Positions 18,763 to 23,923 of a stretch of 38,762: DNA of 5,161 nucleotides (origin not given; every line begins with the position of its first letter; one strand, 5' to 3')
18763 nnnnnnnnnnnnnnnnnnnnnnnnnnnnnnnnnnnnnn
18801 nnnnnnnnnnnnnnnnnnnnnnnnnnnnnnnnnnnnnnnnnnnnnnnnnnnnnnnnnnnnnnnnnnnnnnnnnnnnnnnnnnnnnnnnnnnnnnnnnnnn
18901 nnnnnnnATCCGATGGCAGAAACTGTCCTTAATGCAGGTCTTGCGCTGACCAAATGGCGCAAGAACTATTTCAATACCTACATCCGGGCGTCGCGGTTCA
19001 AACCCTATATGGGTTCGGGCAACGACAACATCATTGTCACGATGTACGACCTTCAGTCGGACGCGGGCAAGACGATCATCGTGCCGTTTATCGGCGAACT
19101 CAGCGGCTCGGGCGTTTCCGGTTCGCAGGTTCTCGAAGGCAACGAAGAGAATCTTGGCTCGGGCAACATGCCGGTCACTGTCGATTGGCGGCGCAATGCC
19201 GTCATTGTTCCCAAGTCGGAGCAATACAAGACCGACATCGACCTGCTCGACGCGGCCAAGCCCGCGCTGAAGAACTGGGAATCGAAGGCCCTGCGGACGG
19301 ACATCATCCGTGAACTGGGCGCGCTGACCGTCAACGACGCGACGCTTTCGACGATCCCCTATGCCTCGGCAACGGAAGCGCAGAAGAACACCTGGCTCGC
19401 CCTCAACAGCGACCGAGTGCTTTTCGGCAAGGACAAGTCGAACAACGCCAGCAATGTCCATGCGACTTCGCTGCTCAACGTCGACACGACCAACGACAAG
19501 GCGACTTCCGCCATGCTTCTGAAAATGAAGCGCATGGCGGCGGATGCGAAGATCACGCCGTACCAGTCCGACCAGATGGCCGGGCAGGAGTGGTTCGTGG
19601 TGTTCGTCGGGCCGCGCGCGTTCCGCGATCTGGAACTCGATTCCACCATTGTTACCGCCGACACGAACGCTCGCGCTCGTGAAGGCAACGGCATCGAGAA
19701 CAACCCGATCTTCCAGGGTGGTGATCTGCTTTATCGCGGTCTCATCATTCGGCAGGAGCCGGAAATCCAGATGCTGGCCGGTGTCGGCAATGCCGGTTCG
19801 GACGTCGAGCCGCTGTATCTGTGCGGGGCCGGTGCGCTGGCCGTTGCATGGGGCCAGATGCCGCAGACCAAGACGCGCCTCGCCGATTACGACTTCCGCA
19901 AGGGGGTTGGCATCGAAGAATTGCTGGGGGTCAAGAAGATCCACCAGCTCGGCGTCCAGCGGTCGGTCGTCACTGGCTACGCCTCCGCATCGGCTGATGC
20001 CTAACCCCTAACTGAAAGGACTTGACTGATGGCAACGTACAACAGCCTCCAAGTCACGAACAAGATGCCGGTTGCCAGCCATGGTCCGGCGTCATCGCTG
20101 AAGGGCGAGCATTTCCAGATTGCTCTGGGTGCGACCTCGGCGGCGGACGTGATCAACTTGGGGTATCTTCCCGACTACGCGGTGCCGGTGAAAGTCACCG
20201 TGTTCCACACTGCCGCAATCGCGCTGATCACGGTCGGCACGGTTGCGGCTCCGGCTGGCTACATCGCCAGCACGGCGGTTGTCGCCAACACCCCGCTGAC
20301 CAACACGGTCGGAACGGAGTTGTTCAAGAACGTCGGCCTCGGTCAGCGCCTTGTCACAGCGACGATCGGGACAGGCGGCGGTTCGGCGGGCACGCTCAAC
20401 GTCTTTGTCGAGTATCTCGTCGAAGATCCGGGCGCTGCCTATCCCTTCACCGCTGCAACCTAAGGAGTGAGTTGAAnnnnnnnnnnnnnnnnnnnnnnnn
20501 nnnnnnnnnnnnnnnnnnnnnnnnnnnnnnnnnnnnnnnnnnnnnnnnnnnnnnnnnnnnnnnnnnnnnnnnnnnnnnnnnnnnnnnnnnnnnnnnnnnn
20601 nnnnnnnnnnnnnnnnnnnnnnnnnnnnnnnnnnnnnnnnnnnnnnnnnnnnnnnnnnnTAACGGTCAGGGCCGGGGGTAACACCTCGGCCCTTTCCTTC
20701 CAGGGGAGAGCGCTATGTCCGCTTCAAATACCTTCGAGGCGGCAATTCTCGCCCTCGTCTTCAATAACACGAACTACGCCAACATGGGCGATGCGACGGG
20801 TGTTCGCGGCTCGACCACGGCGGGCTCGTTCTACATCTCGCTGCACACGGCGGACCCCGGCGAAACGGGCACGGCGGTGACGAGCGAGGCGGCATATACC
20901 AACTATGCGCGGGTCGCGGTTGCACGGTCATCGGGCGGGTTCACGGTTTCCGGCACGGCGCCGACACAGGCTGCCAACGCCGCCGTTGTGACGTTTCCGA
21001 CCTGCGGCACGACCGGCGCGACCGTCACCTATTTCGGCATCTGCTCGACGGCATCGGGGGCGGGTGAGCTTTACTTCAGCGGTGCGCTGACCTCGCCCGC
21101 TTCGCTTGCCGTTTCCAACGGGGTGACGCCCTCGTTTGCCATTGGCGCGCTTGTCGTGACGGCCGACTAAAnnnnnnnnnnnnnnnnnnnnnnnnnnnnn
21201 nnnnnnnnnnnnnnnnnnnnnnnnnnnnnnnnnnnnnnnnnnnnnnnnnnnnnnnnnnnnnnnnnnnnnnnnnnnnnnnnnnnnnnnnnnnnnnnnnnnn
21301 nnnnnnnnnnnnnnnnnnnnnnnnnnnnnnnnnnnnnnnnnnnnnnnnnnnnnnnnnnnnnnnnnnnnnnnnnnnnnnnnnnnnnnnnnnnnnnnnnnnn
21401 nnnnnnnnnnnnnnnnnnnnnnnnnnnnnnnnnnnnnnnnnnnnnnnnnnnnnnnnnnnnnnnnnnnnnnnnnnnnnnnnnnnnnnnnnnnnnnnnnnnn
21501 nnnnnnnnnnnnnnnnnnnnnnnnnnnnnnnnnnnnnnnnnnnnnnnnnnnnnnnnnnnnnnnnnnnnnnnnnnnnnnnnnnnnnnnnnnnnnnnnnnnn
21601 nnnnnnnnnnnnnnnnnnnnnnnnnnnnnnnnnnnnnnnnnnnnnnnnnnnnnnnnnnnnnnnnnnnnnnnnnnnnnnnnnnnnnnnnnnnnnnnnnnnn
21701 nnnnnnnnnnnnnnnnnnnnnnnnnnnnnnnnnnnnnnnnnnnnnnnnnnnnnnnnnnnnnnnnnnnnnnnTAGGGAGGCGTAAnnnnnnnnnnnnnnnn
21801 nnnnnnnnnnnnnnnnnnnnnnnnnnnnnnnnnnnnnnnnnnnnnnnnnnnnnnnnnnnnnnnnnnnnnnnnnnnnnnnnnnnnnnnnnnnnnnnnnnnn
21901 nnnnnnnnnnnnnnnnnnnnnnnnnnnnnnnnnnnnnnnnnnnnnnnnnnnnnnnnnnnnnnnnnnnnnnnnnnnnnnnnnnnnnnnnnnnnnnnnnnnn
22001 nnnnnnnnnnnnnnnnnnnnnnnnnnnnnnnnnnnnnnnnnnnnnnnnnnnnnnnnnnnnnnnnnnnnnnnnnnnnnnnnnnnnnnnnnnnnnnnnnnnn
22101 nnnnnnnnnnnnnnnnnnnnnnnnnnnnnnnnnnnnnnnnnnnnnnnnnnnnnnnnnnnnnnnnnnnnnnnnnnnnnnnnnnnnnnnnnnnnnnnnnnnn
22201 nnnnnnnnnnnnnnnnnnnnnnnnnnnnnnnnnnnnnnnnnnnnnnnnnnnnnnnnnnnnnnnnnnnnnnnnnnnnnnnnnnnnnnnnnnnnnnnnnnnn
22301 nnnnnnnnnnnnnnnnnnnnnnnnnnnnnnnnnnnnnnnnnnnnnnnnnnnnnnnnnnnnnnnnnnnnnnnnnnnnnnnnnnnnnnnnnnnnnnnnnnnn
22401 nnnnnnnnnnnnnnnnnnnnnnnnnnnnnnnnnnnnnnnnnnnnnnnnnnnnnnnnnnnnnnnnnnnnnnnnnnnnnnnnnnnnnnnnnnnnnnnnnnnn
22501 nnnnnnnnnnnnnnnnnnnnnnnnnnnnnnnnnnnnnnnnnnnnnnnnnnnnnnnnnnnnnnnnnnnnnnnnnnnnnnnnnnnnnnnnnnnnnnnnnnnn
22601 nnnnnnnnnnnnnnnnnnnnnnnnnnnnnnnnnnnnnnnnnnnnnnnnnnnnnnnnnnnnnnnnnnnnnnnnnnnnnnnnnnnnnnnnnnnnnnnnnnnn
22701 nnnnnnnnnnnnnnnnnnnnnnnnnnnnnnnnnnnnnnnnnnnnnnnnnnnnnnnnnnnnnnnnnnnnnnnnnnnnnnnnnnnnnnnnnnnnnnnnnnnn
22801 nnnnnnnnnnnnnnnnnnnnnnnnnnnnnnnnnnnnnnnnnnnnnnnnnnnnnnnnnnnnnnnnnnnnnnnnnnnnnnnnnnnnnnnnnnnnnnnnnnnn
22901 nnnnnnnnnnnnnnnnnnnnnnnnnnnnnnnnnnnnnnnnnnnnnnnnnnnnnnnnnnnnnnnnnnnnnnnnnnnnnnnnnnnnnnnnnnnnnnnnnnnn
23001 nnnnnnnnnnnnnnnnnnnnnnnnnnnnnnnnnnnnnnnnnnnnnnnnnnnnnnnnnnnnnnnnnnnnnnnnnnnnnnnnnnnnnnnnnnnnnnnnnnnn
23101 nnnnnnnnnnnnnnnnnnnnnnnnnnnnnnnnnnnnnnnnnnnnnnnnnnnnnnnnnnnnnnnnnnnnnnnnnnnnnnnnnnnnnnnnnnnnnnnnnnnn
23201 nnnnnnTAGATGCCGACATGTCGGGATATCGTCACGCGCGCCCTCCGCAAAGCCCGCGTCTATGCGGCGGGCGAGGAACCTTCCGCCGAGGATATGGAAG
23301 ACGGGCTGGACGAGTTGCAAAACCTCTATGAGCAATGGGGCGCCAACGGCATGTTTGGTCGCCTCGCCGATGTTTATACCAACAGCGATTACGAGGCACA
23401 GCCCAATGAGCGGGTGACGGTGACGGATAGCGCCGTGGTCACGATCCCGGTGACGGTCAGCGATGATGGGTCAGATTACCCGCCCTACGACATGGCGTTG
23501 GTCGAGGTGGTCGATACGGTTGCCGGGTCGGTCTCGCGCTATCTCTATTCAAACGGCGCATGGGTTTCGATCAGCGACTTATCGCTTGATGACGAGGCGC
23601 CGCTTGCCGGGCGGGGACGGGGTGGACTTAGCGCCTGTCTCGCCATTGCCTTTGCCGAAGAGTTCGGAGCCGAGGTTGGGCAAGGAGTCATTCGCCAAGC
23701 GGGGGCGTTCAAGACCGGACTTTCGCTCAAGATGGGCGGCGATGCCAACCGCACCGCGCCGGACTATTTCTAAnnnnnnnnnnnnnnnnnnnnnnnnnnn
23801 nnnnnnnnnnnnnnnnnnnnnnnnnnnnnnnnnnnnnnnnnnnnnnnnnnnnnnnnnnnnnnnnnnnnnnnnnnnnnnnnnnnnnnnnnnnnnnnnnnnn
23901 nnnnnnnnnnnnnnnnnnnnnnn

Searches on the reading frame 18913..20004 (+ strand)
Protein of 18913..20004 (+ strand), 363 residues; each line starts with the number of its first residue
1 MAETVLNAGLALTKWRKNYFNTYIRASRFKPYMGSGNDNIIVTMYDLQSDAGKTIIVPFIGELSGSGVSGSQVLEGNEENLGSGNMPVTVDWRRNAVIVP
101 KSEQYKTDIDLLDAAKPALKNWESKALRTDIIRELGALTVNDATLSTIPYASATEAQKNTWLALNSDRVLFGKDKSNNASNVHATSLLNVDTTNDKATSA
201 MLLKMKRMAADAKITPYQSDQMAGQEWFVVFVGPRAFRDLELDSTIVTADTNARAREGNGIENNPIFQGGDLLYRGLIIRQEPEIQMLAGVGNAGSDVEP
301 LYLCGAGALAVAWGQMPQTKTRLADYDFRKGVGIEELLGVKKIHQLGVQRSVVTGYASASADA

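Call 4: search_protein_families(library=pfam, proteins=[window:18913-20004:+], max_evalue=1)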
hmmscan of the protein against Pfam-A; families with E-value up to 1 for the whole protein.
window:18913-20004:+ (363 aa): 1 family
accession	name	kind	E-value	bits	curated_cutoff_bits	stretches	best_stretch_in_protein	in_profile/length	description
PF13252.12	Phage_capsid_3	-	5.4e-46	157.7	23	1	6-344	4-351/376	Phage capsid protein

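Call 5: search_protein_families(library=phrogs, proteins=[window:18913-20004:+], max_evalue=0.1)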
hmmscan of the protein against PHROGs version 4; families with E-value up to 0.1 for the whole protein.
window:18913-20004:+ (363 aa): 1 family
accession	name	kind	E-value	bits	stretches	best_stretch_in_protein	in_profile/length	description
phrog_334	-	head and packaging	1.3e-63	216.4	1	1-344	1-358/381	major head protein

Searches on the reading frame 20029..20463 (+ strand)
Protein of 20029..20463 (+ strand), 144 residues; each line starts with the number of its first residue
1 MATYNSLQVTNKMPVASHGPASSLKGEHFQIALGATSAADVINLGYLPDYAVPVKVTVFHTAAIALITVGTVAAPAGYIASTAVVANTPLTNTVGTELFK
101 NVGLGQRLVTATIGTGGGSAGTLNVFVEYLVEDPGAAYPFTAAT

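Call 47: search_protein_families(library=phrogs, proteins=[window:20029-20463:+], max_evalue=0.001)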
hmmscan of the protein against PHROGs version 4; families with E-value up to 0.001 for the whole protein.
window:20029-20463:+ (144 aa): 1 family
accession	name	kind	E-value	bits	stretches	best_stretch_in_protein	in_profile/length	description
phrog_8455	-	head and packaging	8.2e-06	26.6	1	1-107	1-102/152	virion structural protein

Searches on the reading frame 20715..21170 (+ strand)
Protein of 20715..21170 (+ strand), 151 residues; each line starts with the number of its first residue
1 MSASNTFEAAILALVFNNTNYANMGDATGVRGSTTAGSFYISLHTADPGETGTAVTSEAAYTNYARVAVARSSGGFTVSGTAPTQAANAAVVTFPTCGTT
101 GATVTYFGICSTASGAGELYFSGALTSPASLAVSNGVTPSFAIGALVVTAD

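Call 47: search_protein_families(library=phrogs, proteins=[window:20715-21170:+], max_evalue=0.001)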
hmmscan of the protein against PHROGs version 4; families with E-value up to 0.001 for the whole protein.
window:20715-21170:+ (151 aa): 1 family
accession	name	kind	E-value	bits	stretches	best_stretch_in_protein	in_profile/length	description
phrog_240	-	head and packaging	8.9e-15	56.1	1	1-136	61-176/200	head protein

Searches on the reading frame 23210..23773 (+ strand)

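Call 47: search_protein_families(library=phrogs, proteins=[window:23210-23773:+], max_evalue=0.001)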
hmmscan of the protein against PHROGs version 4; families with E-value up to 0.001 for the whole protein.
window:23210-23773:+ (187 aa): 2 families
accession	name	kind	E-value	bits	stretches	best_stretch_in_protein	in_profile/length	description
phrog_12985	-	unknown function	4.1e-13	50.6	1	3-48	3-48/238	-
phrog_637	-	connector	1.9e-07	32.1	1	3-75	5-77/156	head-tail adaptor Ad3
